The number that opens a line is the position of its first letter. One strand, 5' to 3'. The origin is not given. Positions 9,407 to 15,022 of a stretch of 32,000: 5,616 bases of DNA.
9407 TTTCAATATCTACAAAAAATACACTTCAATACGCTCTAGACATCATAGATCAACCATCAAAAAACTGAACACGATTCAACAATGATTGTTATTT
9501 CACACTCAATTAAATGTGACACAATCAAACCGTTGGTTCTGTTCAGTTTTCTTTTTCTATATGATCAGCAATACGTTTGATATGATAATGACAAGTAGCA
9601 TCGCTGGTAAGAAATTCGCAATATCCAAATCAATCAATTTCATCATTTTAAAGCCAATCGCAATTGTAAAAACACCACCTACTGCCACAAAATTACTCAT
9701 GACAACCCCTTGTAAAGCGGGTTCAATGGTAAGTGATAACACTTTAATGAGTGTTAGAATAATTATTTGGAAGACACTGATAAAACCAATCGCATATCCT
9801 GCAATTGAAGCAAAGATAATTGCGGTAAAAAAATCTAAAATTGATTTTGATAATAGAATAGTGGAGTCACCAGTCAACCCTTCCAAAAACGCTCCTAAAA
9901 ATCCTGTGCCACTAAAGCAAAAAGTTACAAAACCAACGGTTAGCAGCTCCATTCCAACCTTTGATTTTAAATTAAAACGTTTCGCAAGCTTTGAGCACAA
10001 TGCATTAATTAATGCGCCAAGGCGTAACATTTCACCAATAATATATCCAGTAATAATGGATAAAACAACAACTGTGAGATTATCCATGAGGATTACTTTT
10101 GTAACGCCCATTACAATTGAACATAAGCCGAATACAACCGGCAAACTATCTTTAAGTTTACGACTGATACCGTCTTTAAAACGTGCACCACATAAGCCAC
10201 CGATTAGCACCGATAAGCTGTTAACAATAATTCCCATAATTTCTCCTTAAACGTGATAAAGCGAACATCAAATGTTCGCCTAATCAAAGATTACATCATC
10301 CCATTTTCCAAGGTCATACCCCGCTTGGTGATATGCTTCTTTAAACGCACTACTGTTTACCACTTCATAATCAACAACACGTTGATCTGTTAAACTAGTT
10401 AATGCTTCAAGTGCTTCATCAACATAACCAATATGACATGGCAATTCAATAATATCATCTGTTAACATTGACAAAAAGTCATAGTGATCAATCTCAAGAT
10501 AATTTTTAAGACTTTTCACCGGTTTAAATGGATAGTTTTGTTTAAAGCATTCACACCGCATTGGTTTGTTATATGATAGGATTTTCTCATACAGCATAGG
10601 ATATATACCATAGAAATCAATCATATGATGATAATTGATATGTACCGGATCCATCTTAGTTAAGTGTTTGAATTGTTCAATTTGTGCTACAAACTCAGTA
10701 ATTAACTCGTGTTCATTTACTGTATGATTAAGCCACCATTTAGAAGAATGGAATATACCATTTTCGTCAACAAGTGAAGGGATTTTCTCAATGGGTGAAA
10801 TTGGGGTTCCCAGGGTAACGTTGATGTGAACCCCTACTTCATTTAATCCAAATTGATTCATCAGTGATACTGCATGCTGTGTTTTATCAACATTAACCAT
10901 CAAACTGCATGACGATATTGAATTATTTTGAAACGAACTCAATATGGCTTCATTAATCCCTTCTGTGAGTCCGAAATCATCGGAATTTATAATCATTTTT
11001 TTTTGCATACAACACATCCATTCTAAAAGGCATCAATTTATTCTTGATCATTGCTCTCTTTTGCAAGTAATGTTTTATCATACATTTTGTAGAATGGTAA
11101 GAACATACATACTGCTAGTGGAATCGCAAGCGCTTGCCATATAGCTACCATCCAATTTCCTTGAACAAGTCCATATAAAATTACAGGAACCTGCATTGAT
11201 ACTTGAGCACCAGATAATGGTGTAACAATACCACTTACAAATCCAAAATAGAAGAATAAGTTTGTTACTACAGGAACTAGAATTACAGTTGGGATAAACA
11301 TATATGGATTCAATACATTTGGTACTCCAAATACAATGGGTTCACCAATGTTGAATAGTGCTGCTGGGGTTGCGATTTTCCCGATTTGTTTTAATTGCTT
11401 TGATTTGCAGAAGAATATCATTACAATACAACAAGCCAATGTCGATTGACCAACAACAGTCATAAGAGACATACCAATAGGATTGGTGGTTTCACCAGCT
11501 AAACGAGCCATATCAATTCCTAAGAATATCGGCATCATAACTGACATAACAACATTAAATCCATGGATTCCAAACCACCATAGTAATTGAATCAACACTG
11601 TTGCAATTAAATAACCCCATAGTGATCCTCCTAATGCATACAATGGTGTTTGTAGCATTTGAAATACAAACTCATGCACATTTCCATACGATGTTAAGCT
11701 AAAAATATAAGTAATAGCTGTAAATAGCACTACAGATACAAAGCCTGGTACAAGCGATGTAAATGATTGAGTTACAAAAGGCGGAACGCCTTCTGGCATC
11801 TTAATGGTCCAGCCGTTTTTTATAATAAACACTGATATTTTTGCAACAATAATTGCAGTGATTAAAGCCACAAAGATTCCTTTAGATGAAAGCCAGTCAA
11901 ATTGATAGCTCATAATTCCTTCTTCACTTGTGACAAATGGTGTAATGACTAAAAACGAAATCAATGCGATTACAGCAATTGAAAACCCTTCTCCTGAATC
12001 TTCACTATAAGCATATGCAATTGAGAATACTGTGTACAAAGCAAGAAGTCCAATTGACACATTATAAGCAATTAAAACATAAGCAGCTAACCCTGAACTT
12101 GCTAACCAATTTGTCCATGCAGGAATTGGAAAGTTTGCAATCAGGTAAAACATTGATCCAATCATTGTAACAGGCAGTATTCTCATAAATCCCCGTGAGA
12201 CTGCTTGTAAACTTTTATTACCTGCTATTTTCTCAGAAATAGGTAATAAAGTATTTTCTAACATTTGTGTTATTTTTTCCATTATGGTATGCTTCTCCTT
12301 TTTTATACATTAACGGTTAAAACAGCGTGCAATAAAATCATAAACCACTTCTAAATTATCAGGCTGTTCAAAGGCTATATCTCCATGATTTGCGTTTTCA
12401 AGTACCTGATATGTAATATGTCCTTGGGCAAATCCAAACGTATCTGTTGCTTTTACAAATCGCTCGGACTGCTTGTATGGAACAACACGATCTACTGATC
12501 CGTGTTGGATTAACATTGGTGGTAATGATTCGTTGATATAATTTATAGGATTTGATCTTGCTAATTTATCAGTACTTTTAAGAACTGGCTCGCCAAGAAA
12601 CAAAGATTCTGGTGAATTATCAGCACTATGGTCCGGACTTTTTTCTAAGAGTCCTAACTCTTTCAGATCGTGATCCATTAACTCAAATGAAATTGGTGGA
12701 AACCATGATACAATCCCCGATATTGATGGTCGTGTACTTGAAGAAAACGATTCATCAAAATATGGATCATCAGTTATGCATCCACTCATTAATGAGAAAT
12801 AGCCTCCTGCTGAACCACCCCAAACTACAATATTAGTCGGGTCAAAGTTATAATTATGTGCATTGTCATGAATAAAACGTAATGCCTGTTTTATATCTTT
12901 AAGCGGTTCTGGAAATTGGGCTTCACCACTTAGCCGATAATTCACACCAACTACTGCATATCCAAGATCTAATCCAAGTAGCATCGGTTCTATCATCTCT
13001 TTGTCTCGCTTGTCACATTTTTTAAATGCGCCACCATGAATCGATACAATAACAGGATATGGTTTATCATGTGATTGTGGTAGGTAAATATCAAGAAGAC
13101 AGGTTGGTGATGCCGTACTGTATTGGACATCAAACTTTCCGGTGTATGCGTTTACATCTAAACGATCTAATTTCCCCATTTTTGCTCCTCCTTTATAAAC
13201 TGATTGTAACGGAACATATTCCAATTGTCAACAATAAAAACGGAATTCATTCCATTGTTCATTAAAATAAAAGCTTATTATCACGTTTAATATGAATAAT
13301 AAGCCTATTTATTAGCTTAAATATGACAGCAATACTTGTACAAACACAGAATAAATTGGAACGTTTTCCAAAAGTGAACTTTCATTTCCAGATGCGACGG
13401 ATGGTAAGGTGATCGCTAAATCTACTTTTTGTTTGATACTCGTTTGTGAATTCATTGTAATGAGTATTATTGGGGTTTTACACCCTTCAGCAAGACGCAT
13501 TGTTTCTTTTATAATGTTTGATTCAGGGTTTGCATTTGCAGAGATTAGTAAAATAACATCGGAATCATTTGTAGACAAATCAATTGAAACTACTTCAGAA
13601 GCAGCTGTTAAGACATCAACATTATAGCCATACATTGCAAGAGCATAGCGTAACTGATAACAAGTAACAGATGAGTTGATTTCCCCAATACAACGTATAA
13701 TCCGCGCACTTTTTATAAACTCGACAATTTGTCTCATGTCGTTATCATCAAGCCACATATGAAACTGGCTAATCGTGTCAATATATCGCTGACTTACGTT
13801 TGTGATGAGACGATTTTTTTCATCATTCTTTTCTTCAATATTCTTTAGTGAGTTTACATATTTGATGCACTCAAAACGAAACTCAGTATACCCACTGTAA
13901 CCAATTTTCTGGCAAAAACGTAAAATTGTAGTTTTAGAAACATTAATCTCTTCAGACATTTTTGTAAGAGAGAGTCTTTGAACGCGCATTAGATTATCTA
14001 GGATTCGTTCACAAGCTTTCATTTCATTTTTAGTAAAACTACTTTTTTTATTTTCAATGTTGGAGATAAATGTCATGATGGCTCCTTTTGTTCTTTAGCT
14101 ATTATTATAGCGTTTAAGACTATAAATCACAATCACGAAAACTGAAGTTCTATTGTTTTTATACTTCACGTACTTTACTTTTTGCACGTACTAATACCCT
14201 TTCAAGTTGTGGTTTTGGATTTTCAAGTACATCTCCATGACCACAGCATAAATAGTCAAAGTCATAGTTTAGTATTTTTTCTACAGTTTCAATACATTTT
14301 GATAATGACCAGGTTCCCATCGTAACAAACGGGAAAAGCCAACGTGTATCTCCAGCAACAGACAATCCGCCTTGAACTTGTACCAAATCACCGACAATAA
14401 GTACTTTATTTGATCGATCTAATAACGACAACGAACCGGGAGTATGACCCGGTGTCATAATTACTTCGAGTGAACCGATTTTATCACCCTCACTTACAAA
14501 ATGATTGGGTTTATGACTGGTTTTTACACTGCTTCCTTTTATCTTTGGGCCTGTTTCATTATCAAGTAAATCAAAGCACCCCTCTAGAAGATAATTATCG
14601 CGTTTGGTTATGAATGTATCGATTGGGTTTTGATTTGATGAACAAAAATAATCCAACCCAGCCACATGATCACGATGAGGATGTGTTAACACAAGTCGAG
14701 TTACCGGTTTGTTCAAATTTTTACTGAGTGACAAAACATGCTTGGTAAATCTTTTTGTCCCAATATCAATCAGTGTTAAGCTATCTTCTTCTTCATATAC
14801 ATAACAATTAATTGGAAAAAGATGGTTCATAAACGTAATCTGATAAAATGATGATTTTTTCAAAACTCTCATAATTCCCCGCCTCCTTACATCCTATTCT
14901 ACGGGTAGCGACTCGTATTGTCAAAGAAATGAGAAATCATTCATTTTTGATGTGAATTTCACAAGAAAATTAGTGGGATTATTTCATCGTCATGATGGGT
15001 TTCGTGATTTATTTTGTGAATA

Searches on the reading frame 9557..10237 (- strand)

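Call 76: search_protein_families(library=pfam, proteins=[window:9557-10237:-], max_evalue=0.00001)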
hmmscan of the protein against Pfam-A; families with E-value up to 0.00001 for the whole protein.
window:9557-10237:- (226 aa): 1 family
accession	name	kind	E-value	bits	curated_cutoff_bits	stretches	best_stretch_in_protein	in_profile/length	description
PF04474.17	DUF554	-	6.5e-51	173.3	25.1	1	1-220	1-219/220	Protein of unknown function (DUF554)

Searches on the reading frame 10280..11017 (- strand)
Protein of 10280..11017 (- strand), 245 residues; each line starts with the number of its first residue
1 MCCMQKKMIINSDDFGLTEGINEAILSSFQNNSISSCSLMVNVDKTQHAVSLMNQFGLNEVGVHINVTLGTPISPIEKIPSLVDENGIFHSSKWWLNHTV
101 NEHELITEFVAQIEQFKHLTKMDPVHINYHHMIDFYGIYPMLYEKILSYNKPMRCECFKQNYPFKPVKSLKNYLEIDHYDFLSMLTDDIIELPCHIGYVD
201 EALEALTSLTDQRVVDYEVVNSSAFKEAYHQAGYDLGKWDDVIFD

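Call 76: search_protein_families(library=pfam, proteins=[window:10280-11017:-], max_evalue=0.00001)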
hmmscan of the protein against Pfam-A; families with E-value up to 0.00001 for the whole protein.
window:10280-11017:- (245 aa): 1 family
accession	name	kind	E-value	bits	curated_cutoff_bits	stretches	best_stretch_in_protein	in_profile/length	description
PF04794.17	YdjC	-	1.2e-39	137.2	29.7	1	7-230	1-265/266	YdjC-like protein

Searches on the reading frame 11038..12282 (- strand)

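Call 76: search_protein_families(library=pfam, proteins=[window:11038-12282:-], max_evalue=0.00001)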
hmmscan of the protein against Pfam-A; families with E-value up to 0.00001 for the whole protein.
window:11038-12282:- (414 aa): 1 family
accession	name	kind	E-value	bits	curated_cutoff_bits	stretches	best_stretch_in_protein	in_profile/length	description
PF02378.23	PTS_EIIC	-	3.6e-46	158.2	30.7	1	29-334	1-317/319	Phosphotransferase system, EIIC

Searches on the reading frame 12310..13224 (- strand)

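Call 76: search_protein_families(library=pfam, proteins=[window:12310-13224:-], max_evalue=0.00001)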
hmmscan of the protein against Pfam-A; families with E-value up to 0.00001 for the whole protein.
window:12310-13224:- (304 aa): 4 families
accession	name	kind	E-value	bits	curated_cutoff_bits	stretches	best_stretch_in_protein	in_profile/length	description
PF20434.5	BD-FAE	-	5.4e-59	199.7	26.8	1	44-258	1-213/215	BD-FAE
PF07859.19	Abhydrolase_3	-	1e-14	55.2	25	1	59-280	1-206/210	alpha/beta hydrolase fold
PF00326.27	Peptidase_S9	-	1.9e-13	50.9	22.6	1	217-303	125-211/213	Prolyl oligopeptidase family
PF00135.34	COesterase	-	2e-12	47.3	27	1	41-142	84-195/515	Carboxylesterase family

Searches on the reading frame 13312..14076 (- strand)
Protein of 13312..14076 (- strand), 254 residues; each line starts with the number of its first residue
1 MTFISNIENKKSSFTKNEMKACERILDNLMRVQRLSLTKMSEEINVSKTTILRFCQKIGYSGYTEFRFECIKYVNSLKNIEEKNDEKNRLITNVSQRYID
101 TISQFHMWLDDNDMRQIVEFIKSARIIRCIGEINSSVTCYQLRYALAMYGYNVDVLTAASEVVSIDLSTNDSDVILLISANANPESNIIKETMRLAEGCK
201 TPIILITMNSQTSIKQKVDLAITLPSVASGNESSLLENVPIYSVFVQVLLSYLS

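Call 76: search_protein_families(library=pfam, proteins=[window:13312-14076:-], max_evalue=0.00001)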
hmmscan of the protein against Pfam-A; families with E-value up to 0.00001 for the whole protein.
window:13312-14076:- (254 aa): 2 families
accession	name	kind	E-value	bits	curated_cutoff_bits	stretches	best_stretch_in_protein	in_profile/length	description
PF01418.23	HTH_6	-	2.2e-19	69.6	28.3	1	2-73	2-73/77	Helix-turn-helix domain, rpiR family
PF01380.27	SIS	-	4.2e-06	27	25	1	130-246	11-119/131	SIS domain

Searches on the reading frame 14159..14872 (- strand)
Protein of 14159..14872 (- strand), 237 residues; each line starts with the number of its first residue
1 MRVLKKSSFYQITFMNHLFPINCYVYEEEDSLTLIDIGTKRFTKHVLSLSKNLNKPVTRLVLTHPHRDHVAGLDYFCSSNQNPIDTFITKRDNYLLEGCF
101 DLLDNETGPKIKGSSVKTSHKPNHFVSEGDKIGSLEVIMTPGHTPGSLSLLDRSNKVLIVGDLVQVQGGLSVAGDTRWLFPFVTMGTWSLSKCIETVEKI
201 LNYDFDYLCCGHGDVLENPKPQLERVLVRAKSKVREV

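Call 76: search_protein_families(library=pfam, proteins=[window:14159-14872:-], max_evalue=0.00001)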
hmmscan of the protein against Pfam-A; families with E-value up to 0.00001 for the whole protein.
window:14159-14872:- (237 aa): 1 family
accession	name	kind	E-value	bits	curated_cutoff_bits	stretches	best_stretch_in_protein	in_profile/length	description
PF00753.33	Lactamase_B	-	1.2e-25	91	22.7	1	19-212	4-196/196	Metallo-beta-lactamase superfamily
